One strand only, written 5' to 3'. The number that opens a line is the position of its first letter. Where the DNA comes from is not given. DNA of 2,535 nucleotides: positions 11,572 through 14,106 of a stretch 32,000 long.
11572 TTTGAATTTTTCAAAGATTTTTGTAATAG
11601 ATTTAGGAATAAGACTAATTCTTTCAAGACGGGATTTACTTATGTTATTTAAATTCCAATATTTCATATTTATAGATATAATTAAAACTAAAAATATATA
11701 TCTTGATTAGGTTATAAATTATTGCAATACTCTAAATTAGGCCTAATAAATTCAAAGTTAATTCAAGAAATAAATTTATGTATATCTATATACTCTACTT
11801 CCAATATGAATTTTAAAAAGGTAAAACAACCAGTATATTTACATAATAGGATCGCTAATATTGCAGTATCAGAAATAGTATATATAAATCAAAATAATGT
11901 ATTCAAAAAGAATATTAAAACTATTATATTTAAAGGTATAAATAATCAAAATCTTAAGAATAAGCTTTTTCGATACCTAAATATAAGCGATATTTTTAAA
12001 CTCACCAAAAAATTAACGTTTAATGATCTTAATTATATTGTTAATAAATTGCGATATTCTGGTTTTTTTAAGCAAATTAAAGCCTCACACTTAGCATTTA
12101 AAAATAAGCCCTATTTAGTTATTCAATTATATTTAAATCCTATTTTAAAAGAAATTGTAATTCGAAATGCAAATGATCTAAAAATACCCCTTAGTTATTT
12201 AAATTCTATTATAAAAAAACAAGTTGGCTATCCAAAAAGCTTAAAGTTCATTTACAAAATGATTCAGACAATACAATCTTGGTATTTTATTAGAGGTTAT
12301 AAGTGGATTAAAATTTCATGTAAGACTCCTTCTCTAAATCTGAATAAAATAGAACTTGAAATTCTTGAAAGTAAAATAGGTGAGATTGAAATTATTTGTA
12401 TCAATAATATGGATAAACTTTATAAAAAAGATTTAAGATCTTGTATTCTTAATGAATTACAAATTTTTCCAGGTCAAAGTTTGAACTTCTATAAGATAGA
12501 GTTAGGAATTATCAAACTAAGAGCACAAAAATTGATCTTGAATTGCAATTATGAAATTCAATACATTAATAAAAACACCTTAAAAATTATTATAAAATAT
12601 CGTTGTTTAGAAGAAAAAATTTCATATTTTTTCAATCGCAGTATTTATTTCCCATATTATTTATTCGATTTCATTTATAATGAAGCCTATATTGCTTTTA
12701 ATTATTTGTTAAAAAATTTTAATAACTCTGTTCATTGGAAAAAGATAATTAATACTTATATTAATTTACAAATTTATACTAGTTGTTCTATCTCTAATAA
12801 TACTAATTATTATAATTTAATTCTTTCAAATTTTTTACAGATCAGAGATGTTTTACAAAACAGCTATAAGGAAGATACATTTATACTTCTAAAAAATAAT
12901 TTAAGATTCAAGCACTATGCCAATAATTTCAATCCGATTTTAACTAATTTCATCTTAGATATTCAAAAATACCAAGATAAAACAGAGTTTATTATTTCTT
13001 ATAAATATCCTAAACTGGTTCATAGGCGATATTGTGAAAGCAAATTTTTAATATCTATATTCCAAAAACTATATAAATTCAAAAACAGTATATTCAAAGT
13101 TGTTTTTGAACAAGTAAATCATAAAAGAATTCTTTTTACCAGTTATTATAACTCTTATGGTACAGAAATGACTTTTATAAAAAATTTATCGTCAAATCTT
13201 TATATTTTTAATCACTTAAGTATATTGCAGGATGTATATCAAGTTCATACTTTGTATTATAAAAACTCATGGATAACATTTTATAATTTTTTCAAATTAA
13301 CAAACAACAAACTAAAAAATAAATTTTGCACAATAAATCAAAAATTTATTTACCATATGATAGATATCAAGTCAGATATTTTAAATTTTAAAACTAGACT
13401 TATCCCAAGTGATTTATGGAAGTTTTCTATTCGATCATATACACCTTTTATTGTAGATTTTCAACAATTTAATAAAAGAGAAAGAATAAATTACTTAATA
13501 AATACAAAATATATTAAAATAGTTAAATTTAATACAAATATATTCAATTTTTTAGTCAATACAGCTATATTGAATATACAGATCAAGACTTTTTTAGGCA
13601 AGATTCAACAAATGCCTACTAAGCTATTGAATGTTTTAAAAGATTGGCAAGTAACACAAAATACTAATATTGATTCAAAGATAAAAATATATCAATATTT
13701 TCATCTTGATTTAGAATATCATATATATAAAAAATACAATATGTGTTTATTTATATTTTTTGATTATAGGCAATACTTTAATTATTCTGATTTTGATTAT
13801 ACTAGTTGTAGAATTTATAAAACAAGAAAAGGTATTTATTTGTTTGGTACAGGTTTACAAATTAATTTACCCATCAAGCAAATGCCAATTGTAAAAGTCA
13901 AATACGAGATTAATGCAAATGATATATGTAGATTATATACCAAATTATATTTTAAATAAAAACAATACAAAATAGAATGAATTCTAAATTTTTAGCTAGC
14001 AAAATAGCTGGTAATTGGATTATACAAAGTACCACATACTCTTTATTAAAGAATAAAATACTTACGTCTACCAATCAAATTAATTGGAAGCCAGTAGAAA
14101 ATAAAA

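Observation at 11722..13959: Plastid-encoded 745-aa ORF with Omp85/BamA/Toc75-like architecture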

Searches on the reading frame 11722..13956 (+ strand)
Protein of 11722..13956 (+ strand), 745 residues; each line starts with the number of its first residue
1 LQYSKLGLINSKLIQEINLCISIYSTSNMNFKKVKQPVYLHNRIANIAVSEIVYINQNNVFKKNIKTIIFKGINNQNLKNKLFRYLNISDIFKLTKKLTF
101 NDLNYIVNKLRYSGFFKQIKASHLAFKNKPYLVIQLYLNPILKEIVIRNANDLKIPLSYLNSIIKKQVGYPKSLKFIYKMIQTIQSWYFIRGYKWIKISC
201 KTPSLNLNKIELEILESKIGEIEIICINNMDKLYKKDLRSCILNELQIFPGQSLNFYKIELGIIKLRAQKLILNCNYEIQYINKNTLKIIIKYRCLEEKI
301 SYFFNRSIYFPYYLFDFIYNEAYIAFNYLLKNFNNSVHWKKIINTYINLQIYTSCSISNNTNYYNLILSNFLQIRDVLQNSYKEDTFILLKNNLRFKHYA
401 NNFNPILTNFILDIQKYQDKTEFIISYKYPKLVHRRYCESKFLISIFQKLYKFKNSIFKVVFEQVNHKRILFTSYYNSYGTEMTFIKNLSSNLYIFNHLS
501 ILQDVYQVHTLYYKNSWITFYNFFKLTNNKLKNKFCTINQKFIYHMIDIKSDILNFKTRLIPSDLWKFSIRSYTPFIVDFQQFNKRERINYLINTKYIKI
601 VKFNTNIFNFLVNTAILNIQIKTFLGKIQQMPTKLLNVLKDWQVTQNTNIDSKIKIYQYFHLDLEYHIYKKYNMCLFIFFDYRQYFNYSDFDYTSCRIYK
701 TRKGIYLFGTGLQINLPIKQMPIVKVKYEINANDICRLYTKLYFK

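Call 3: search_protein_families(library=pfam, proteins=[window:11722-13956:+], max_evalue=1)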
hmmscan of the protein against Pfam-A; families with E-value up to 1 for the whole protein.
window:11722-13956:+ (745 aa): 1 family
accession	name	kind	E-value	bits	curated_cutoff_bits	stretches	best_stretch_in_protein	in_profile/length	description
PF08479.16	POTRA_2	-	0.055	13.8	24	1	155-216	14-75/76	POTRA domain, ShlB-type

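Call 4: search_protein_families(library=ncbifam, proteins=[window:11722-13956:+], max_evalue=1)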
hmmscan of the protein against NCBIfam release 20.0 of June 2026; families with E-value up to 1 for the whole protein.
window:11722-13956:+ (745 aa): 1 family
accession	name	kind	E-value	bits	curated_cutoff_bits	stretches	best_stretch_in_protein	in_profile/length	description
TIGR00992.1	3a0901s03IAP75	subfamily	0.00013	20.4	1163.25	1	149-291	196-341/718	IAP75 family chloroplast envelope protein translocase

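Call 5: find_homologous_proteins(query=window:11722-13956:+, max_evalue=0.001)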
Query window:11722-13956:+ (745 aa): 12 proteins with E <= 0.001 among 8000 candidates.
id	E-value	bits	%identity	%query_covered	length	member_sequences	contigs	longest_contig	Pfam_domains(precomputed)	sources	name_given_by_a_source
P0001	0.0e+0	1562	100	96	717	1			-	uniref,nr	uniref:hypothetical protein n=1 Tax=Phymatolithon calcareum TaxID=1277942 RepID=UPI0023EF8D4A|nr:hyp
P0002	0.0e+0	1182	76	96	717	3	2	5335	-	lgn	-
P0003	1.1e-249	849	57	96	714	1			-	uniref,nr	uniref:hypothetical protein n=1 Tax=Lithothamnion corallioides TaxID=1277934 RepID=UPI0023EF8772|nr:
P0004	1.2e-249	849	57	96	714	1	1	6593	-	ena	-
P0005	2.9e-248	845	58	96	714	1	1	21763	-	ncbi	-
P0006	1.4e-231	789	53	96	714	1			-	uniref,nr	uniref:POTRA domain-containing protein n=1 Tax=Lithothamnion sp. TaxID=1940749 RepID=A0A3G3MGF4_9FLO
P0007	1.2e-214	733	50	96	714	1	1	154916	-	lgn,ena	-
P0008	3.0e-214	732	52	96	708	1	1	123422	-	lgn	-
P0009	2.8e-206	706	51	93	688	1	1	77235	-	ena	-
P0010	3.3e-137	477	41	96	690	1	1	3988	-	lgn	-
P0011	3.8e-109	385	39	96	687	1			-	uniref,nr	uniref:POTRA domain-containing protein n=1 Tax=Synarthrophyton chejuense TaxID=2485825 RepID=A0A3G3M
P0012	1.3e-44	171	26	98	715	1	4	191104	-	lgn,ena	-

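Call 11: search_solved_structures(query=A1, max_evalue=10, show_alignments=3)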
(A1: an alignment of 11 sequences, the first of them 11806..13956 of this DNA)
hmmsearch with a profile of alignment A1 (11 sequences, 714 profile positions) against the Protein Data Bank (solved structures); distinct sequences matched with E-value up to 10: 3.
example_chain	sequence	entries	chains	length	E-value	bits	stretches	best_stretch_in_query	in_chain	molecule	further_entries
9ccg_A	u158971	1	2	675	0.037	16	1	99-251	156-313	POTRA domain-containing protein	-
8dn7_E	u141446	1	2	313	0.29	13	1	147-216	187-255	Protein TOC75, chloroplastic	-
2x8x_X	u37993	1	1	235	2.5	9.9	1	129-233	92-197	TLR1789 PROTEIN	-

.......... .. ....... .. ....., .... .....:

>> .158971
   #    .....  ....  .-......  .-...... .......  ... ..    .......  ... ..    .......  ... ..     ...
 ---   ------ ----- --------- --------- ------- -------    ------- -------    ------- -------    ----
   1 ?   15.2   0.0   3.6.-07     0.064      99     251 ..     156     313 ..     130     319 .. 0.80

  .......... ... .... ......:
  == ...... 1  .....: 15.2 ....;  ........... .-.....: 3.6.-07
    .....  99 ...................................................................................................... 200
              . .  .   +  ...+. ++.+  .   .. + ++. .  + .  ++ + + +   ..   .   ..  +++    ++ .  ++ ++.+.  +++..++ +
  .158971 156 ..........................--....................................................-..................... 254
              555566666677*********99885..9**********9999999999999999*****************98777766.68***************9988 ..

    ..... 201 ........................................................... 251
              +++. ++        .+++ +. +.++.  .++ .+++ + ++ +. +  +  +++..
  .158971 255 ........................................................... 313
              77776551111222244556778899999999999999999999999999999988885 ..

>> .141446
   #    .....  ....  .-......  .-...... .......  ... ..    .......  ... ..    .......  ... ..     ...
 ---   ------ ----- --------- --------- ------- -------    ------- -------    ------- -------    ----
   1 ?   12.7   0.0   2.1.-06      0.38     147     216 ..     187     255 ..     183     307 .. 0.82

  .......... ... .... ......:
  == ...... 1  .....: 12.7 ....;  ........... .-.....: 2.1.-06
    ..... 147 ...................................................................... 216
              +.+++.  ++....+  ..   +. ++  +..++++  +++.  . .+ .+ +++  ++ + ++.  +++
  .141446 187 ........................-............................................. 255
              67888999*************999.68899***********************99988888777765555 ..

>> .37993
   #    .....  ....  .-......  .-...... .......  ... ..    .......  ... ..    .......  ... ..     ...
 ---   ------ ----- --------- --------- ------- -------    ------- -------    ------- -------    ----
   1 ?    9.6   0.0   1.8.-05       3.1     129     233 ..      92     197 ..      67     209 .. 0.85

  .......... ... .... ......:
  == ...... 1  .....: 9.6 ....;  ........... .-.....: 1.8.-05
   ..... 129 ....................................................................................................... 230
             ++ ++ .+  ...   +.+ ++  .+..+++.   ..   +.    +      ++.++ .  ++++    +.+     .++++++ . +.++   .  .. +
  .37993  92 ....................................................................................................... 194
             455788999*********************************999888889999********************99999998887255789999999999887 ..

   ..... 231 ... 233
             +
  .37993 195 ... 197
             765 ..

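Call 15: find_encoding_contigs(protein=P0012, flank=6000, max_places=3)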
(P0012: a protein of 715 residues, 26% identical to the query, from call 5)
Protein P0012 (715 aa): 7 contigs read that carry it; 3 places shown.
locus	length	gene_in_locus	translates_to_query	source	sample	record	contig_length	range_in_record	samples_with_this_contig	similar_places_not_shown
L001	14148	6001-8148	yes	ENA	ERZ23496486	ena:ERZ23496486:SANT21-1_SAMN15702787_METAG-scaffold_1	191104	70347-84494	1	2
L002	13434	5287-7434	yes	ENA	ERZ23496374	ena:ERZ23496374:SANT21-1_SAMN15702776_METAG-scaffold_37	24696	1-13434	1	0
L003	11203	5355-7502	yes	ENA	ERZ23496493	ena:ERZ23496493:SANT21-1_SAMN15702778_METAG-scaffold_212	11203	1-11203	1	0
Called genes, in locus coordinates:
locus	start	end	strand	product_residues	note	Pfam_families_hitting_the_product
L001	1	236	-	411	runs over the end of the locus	-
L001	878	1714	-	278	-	PF03040:CemA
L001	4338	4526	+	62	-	-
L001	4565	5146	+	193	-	-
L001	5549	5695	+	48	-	-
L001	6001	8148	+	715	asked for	-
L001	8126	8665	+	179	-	PF09367:CpeS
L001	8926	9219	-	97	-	-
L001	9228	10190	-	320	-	PF01370:Epimerase (weak), PF05368:NmrA, PF13460:NAD_binding_10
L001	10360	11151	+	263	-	-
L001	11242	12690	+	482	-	PF19295:SufBD_N, PF01458:SUFBD_core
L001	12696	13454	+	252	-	PF00005:ABC_tran, PF02463:SMC_N (faint)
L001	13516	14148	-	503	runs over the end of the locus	PF02874:ATP-synt_ab_N, PF00006:ATP-synt_ab, PF00306:ATP-synt_ab_C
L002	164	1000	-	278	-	PF03040:CemA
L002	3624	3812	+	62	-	-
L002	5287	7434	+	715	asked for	-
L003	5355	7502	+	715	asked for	-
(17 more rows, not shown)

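Call 24: search_protein_representatives(alignment_id=A1)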
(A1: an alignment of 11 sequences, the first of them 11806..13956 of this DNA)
Query: 11 sequences, 714 profile positions. Proteins with E-value up to 0.001 (for the whole library): 140; up to 1e-10: 111; up to 1e-30: 47. The best 140 are listed.
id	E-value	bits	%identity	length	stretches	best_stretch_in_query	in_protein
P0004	0.0e+00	1085.4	-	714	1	1-714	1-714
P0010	4.4e-265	898.4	-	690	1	1-714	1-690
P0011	3.3e-254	862.4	-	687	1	1-714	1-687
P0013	1.9e-199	681.4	-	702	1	1-714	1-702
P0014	5.9e-197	673.2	-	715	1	1-713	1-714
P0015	4.4e-114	399.2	-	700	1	1-714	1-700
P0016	7.1e-111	388.6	-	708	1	26-714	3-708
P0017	1.3e-109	384.4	-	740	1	34-710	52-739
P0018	3.3e-91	323.6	-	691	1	21-714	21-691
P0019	2.4e-88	314.2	-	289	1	429-714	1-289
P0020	2.1e-87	311.1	-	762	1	34-711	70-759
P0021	7.2e-76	272.9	-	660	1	32-714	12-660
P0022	1.9e-68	248.4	-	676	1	30-714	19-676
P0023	5.4e-64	233.7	-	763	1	38-711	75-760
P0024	3.1e-60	221.2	-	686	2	33-283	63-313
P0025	1.2e-59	219.2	-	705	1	38-708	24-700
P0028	3.0e-53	198.1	-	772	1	38-712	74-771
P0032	2.4e-50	188.5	-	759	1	9-710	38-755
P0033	2.2e-49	185.3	-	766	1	27-711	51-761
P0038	1.2e-44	169.7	-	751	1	21-705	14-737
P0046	1.2e-35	140.0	-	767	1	37-710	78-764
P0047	1.8e-34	136.1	-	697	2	8-409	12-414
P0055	1.7e-31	126.2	-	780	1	26-704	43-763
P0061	1.3e-29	120.0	-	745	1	16-710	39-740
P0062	2.0e-29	119.4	-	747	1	22-714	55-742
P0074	1.6e-26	109.8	-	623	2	82-386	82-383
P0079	8.1e-25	104.2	-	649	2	37-273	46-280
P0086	8.6e-24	100.8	-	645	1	66-712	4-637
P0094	1.5e-18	83.4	-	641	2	10-517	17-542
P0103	2.1e-16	76.3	-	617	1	16-346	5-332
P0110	5.0e-14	68.5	-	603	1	75-331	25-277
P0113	1.2e-12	63.9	-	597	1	101-711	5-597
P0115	4.0e-12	62.2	-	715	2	36-367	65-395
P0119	2.4e-11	59.6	-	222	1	82-204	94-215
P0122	2.2e-10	56.5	-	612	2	42-449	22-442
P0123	2.7e-10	56.2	-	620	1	37-487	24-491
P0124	5.2e-10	55.2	-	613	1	43-452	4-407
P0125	1.0e-09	54.2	-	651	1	18-652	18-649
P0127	3.4e-09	52.5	-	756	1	15-707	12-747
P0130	1.7e-08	50.2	-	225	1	67-215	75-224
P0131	4.8e-08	48.7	-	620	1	28-449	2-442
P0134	8.2e-08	47.9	-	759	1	37-708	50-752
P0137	5.3e-06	42.0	-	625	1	76-493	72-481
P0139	1.9e-05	40.1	-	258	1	82-205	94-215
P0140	3.7e-05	39.2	-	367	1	101-227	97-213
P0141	1.6e-04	37.1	-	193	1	535-713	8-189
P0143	1.9e-04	36.8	-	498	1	29-202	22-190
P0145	6.0e-04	35.2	-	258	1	69-224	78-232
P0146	6.9e-04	35.0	-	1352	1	86-233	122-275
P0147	7.7e-04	34.8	-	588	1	157-712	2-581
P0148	7.9e-04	34.8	-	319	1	78-235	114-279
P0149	9.5e-04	34.5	-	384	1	80-237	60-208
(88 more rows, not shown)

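Call 27: search_protein_families(library=pfam, proteins=[P0139, P0140, P0143, P0145, P0146, P0148, P0149, P0130, P0119, P0141], max_evalue=0.01)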
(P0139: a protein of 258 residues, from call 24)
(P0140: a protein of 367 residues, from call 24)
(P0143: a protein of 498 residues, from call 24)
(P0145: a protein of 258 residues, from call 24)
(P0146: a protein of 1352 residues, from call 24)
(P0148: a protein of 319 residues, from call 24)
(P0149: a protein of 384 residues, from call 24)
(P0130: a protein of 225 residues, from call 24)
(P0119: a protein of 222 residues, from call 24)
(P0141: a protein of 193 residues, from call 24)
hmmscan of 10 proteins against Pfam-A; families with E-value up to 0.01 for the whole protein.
P0139 (258 aa): 6 families
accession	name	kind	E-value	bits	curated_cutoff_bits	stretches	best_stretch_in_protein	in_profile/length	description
PF07244.20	POTRA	-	1.2e-25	90.4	21.3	3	53-124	2-78/79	Surface antigen variable number repeat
PF08479.16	POTRA_2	-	6.5e-14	52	24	1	128-200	3-76/76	POTRA domain, ShlB-type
PF25282.1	POTRA1_3_Toc75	-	7.7e-06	26.5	27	0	224-254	50-80/99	Toc75-like, POTRA domain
PF08478.15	POTRA_1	-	3.2e-05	24.6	23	0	128-162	3-37/69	POTRA domain, FtsQ-type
PF10437.14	Lip_prot_lig_C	-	0.00011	22.4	24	0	192-252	18-77/85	Bacterial lipoate protein ligase C-terminus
PF25280.1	POTRA2_Toc75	-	0.00055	20.5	27.5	1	161-200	72-111/112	Toc75-like, second POTRA domain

P0140 (367 aa): 4 families
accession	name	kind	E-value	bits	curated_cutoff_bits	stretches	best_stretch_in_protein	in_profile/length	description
PF07244.20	POTRA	-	4.9e-22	78.9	21.3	2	34-106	1-78/79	Surface antigen variable number repeat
PF08479.16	POTRA_2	-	6.3e-08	32.8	24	1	110-164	3-57/76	POTRA domain, ShlB-type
PF25282.1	POTRA1_3_Toc75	-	0.00044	20.8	27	1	49-106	41-99/99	Toc75-like, POTRA domain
PF25280.1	POTRA2_Toc75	-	0.0019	18.8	27.5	1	141-168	70-97/112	Toc75-like, second POTRA domain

P0143 (498 aa): 4 families
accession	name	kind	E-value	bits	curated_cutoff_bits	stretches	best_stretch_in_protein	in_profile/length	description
PF07244.20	POTRA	-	4.9e-28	98.1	21.3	3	178-249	2-77/79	Surface antigen variable number repeat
PF01103.29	Omp85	-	2.6e-09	37.5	24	1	277-488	1-210/325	Omp85 superfamily domain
PF08479.16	POTRA_2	-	9.4e-07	29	24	1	104-159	3-58/76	POTRA domain, ShlB-type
PF08478.15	POTRA_1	-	8.1e-05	23.3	23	0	104-130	3-29/69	POTRA domain, FtsQ-type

P0145 (258 aa): 5 families
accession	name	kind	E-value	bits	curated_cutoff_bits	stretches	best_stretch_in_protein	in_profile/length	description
PF07244.20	POTRA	-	1.7e-25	89.9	21.3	3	122-196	2-79/79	Surface antigen variable number repeat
PF08479.16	POTRA_2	-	2.3e-11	43.8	24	1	123-196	3-76/76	POTRA domain, ShlB-type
PF25282.1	POTRA1_3_Toc75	-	2.6e-07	31.2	27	1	225-258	47-80/99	Toc75-like, POTRA domain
PF25280.1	POTRA2_Toc75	-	7.7e-06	26.5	27.5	1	151-196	67-111/112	Toc75-like, second POTRA domain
PF03359.18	GKAP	-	0.004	17.2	27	1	49-168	55-176/344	Guanylate-kinase-associated protein (GKAP) protein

P0146 (1352 aa): 19 families
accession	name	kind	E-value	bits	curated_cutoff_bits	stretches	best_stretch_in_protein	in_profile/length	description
PF12770.12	CHAT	-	4.5e-53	181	24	1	1033-1346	6-288/289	CHAT domain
PF13424.12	TPR_12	-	1e-29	102.9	30.1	2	334-389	20-77/77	Tetratricopeptide repeat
PF00515.34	TPR_1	-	1.3e-23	82.2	27.8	3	361-385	5-29/34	Tetratricopeptide repeat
PF07244.20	POTRA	-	1.8e-21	77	21.3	3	149-214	2-65/79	Surface antigen variable number repeat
PF07719.23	TPR_2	-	2.1e-16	59.1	27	0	361-385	5-29/34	Tetratricopeptide repeat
PF13181.12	TPR_8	-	4.7e-15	54.8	25.7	1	741-770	1-30/34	Tetratricopeptide repeat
PF13176.12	TPR_7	-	1.2e-12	47.2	27.9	1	399-429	1-31/36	Tetratricopeptide repeat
PF13374.12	TPR_10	-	1.5e-12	47.5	27.5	1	741-771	2-32/42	Tetratricopeptide repeat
PF08479.16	POTRA_2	-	5.1e-10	39.5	24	1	150-222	3-75/76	POTRA domain, ShlB-type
PF17874.7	TPR_MalT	-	6.8e-07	29.3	45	0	722-790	105-171/336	MalT-like TPR region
PF13428.12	TPR_14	-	4e-05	24.3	23.5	0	845-873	2-30/44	Tetratricopeptide repeat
PF25068.1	ARM_TT21_4th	-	9e-05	23.2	30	0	749-845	40-127/153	Tetratricopeptide repeat protein 21 forth ARM domain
PF13432.12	TPR_16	-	0.0002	22.2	32.7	0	363-385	3-25/65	Tetratricopeptide repeat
PF13174.12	TPR_6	-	0.00059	20.8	26.3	0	481-507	3-29/33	Tetratricopeptide repeat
PF25282.1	POTRA1_3_Toc75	-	0.00085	19.9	27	0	95-133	45-84/99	Toc75-like, POTRA domain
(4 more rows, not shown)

P0148 (319 aa): 3 families
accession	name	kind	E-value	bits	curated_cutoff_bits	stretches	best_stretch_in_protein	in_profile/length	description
PF07244.20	POTRA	-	8.9e-15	55.6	21.3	2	79-145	4-77/79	Surface antigen variable number repeat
PF08479.16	POTRA_2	-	2.6e-07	30.8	24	1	167-227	16-76/76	POTRA domain, ShlB-type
PF25280.1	POTRA2_Toc75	-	0.0058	17.2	27.5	0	182-227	67-111/112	Toc75-like, second POTRA domain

P0149 (384 aa): 2 families
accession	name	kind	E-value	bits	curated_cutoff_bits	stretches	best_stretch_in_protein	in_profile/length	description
PF07244.20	POTRA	-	1.4e-30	106.2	21.3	3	169-240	3-79/79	Surface antigen variable number repeat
PF01103.29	Omp85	-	7.3e-06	26.2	24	1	268-370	1-87/325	Omp85 superfamily domain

P0130 (225 aa): 1 family
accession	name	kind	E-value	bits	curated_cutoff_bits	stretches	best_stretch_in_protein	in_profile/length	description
PF08479.16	POTRA_2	-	0.0002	21.6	24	1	159-198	36-76/76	POTRA domain, ShlB-type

P0119 (222 aa): 0 families

P0141 (193 aa): 0 families

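Call 28: predict_structure(alignment_id=A1)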
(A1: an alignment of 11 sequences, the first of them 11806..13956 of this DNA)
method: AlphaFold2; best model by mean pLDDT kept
length: 717 residues; sequences in the alignment: 11
mean_pLDDT: 44.8   pTM: 0.31
mean pLDDT of the five models: 44.8, 42.6, 42.2, 42.2, 36.9
residues with pLDDT >= 90: 6; 70-90: 172; 50-70: 66; < 50: 473
segments of 3 or more residues with pLDDT < 50: 1-26, 270-567, 569-571, 573-717
pLDDT, mean of each block of 10 residues (from residue 1): 26 25 46 66 79 82 69 79 77 75 80 76 69 71 65 79 70 62 81 87 62 86 81 77 76 81 76 26 30 34 30 27 21 22 27 25 23 24 23 22 28 31 25 23 21 22 24 22 23 28 24 35 35 36 40 30 44 37 41 41 30 29 31 42 35 24 34 27 32 30 28 31
secondary structure, 60 per line:
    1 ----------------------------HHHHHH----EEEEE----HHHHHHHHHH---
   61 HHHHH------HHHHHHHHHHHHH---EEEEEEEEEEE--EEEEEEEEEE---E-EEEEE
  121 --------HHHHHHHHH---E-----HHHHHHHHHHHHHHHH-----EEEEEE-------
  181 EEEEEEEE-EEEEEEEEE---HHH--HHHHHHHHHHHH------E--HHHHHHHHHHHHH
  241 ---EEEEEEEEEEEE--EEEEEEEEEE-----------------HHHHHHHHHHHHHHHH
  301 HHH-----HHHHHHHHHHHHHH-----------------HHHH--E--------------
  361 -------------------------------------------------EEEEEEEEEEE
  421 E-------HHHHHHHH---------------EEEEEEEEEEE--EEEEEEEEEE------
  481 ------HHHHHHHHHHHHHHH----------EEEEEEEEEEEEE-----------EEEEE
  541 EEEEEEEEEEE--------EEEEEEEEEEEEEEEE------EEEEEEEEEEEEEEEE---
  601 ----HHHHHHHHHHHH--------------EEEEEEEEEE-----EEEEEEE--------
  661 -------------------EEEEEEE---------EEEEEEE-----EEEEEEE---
elements in order (helices of 4 or more, strands of 3 or more residues): H29-34 E39-43 H48-57 H61-65 H72-84 E88-98 E101-110 E116-120 H129-137 H147-162 E168-173 E181-188 E190-198 H207-218 H228-240 E244-255 E258-267 H285-303 H309-322 H340-343 E410-421 H429-436 E452-462 E465-474 H487-501 E512-524 E536-551 E560-575 E582-597 H605-616 E631-640 E646-652 E680-686 E696-702 E708-714
